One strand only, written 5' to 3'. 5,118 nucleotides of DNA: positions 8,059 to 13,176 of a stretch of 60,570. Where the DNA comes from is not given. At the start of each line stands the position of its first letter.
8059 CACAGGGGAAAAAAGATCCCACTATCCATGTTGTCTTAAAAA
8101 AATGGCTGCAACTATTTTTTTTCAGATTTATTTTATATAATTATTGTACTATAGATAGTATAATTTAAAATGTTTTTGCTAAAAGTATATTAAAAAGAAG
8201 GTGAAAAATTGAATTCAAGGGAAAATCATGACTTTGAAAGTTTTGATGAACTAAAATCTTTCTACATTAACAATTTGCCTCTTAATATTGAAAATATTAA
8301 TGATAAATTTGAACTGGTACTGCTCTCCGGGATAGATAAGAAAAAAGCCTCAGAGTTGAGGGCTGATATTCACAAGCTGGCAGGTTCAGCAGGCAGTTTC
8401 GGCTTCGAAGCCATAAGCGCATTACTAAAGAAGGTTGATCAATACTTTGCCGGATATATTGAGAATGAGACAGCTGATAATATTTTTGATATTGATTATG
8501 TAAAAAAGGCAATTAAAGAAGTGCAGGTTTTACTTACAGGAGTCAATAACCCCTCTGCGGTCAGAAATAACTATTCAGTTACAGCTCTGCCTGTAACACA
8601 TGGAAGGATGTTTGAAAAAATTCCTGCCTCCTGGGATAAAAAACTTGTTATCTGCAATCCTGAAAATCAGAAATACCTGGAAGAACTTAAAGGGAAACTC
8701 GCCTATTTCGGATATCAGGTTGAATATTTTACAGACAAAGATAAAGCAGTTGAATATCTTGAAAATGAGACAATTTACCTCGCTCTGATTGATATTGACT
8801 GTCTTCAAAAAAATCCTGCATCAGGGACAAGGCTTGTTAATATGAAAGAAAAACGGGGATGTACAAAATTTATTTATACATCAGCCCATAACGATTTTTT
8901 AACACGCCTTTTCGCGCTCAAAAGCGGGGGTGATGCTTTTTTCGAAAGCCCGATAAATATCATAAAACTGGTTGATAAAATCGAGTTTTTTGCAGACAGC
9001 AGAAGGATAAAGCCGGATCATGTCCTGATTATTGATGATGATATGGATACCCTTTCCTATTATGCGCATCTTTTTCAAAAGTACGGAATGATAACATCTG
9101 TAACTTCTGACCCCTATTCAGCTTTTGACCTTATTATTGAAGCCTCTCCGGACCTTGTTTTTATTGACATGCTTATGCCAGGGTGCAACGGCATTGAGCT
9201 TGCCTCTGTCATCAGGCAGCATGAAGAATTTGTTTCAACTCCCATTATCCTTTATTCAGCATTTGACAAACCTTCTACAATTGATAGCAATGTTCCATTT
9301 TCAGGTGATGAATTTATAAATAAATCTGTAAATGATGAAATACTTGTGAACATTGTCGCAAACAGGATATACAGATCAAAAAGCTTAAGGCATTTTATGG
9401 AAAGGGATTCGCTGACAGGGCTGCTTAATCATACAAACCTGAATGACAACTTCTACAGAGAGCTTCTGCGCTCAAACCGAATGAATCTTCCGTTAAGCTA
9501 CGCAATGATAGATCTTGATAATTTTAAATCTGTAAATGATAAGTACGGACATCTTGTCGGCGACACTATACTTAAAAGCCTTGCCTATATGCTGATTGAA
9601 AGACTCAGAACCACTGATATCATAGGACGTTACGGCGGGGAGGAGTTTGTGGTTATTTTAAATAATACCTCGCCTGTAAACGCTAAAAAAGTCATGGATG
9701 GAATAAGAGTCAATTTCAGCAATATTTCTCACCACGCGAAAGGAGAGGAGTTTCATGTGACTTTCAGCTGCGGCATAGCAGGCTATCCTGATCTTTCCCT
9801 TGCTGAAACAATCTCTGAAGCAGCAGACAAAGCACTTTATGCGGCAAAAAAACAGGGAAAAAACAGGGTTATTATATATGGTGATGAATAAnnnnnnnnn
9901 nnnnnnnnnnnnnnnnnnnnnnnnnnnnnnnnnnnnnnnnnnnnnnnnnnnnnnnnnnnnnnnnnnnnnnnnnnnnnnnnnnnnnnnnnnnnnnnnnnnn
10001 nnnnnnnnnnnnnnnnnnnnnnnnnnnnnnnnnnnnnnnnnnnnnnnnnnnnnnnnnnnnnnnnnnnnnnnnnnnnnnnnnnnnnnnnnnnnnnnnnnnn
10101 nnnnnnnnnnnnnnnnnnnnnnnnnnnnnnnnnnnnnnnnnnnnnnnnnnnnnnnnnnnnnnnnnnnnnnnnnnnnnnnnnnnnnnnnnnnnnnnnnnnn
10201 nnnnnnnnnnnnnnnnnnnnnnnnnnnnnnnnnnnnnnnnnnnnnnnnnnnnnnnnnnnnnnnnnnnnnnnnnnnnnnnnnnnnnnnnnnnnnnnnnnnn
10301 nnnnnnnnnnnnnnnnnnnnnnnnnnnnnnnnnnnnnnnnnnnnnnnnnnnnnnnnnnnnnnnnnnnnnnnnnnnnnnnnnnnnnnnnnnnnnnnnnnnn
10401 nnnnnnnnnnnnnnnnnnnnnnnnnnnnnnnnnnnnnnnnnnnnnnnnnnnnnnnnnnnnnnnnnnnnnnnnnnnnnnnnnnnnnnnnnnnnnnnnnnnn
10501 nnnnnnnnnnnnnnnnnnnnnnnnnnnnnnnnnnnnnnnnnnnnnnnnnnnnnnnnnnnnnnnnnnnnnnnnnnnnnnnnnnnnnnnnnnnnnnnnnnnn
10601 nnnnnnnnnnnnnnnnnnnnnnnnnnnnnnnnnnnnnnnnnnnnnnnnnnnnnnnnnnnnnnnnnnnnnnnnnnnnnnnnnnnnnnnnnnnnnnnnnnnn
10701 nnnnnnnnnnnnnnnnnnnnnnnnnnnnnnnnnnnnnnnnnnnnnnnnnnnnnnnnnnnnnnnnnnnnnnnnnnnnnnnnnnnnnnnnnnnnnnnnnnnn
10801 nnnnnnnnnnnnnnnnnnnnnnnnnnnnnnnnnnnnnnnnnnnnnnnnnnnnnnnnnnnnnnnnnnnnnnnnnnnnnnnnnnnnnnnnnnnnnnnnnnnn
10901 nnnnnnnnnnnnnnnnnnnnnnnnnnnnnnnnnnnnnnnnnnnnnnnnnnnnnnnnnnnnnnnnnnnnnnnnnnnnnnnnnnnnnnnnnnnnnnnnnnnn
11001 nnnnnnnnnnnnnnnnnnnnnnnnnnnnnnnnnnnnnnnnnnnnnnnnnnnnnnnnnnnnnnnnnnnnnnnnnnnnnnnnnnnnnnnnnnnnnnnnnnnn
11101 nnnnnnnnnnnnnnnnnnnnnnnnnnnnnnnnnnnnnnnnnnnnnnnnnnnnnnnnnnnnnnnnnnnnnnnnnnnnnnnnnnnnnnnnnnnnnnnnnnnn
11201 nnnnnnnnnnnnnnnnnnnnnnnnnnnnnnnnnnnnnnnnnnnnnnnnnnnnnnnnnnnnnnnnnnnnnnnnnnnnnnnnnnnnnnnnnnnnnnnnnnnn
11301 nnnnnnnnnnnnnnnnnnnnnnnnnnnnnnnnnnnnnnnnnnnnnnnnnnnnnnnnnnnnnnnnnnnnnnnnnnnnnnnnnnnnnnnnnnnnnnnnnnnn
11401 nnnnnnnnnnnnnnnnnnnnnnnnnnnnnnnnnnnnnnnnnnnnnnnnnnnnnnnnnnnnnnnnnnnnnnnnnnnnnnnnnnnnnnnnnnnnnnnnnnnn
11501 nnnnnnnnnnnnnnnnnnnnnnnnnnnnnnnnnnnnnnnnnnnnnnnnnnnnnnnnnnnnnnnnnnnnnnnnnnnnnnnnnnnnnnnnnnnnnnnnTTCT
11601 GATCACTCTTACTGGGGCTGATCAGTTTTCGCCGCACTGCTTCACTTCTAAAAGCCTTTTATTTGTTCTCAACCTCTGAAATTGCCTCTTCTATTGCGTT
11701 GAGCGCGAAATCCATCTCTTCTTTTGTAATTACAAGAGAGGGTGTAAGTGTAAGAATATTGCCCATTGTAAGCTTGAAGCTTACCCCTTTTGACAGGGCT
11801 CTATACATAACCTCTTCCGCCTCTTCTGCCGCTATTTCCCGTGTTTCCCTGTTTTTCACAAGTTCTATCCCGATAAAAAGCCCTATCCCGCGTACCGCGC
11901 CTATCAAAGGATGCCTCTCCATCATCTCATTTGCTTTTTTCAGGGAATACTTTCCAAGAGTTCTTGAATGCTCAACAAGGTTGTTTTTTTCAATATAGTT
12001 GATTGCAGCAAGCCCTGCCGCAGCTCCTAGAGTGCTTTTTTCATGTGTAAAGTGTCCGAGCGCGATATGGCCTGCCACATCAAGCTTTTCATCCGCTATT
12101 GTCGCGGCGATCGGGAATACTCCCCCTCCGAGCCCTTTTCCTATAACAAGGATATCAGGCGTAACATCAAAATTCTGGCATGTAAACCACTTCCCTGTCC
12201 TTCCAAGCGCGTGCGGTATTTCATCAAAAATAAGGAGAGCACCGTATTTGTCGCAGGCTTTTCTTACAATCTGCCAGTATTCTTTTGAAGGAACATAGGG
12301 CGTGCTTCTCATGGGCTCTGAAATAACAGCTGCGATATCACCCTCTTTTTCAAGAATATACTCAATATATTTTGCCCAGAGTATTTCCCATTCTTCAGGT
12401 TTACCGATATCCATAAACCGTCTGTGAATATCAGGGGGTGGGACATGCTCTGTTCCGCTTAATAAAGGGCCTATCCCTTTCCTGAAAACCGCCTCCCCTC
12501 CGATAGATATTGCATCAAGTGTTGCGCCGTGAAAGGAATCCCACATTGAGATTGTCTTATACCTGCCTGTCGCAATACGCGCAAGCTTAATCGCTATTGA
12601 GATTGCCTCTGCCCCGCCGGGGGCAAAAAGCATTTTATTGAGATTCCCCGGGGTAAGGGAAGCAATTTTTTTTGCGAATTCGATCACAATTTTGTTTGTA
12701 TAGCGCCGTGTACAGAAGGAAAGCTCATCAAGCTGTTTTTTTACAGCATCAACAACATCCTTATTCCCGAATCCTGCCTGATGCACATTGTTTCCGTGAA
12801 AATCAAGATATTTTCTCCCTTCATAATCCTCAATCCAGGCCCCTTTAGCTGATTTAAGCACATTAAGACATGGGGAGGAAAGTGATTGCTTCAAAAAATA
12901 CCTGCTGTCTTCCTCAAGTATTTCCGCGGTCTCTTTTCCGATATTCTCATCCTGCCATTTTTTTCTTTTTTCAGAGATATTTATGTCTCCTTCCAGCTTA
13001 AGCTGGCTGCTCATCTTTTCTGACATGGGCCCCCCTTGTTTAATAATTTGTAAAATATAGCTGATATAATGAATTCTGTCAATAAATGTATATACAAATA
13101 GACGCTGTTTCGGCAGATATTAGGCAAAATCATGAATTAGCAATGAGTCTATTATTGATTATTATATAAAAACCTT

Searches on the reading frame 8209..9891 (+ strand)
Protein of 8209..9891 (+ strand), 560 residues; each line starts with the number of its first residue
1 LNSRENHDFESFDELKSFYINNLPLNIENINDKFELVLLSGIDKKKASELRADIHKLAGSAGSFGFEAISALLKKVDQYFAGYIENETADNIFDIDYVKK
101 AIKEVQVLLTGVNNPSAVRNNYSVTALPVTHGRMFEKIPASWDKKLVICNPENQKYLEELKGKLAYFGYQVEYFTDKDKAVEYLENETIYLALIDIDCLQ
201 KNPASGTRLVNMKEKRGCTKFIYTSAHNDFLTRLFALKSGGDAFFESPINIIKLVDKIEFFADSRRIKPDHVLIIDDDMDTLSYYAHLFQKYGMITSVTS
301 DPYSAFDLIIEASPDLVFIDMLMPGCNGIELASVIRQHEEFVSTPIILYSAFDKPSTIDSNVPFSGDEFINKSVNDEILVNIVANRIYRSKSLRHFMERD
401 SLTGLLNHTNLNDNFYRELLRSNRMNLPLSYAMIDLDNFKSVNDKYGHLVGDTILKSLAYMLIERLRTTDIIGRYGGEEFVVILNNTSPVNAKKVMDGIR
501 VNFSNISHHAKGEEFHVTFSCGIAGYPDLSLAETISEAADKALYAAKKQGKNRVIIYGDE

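Call 42: search_protein_families(library=pfam, proteins=[window:8209-9891:+], max_evalue=0.00001)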
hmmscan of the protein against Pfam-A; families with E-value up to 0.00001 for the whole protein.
window:8209-9891:+ (560 aa): 3 families
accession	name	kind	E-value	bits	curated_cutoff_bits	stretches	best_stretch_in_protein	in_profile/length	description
PF00990.26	GGDEF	-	2e-40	138.6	23.8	1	399-553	3-161/161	Diguanylate cyclase, GGDEF domain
PF00072.30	Response_reg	-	7.9e-26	90.8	30.2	1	272-383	1-110/111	Response regulator receiver domain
PF01627.28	Hpt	-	1.6e-06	28.7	24.6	1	21-105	8-81/84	Hpt domain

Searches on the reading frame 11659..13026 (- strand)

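Call 42: search_protein_families(library=pfam, proteins=[window:11659-13026:-], max_evalue=0.00001)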
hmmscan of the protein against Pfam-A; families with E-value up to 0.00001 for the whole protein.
window:11659-13026:- (455 aa): 1 family
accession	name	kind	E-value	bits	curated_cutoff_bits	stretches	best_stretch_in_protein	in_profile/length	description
PF00202.27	Aminotran_3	-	1.7e-78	264.5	30.5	1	53-449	9-403/403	Aminotransferase class-III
